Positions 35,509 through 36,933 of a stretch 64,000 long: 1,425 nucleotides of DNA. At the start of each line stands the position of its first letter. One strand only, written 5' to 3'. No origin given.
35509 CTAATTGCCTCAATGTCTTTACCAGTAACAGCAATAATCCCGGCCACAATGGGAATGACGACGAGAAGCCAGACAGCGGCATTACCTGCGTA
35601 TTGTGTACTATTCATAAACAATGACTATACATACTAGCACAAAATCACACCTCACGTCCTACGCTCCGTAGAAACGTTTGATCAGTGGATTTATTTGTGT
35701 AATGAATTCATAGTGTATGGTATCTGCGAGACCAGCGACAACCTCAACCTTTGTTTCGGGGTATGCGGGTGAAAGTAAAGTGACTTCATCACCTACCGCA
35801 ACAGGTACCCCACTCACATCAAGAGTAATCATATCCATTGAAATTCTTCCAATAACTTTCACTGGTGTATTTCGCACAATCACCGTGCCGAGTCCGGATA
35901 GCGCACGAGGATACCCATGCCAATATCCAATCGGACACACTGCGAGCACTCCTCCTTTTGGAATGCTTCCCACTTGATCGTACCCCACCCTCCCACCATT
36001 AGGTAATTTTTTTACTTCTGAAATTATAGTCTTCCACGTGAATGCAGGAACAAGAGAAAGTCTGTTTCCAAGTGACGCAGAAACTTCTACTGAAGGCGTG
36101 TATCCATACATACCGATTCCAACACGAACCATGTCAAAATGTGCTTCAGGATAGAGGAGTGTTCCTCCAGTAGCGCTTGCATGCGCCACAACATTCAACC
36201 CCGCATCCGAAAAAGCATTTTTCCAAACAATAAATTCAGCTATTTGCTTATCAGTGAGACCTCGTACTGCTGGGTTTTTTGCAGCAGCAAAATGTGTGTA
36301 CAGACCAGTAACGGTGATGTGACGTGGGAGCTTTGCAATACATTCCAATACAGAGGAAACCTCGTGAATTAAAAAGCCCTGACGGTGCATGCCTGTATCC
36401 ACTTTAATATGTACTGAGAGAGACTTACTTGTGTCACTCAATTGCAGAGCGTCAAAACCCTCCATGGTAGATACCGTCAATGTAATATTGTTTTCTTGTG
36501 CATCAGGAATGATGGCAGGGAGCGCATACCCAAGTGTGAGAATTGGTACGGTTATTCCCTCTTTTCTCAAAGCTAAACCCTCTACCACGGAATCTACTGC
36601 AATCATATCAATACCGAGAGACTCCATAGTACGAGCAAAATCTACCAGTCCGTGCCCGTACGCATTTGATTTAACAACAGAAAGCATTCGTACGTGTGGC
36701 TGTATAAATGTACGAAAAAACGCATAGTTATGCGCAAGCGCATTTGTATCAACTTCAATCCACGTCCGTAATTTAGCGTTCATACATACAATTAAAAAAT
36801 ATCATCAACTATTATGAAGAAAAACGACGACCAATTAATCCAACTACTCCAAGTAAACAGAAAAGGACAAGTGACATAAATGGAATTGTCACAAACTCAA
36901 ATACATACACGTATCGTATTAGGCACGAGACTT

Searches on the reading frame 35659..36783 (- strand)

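Call 40: search_protein_families(library=pfam, proteins=[window:35659-36783:-], max_evalue=0.0001)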
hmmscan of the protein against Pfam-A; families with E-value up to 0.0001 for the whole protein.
window:35659-36783:- (374 aa): 2 families
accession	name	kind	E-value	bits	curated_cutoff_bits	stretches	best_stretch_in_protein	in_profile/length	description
PF01168.26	Ala_racemase_N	-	1.3e-56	192.2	24.1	1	11-230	1-220/220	Alanine racemase, N-terminal domain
PF00842.27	Ala_racemase_C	-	3.1e-31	108.1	25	1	247-372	1-127/127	Alanine racemase, C-terminal domain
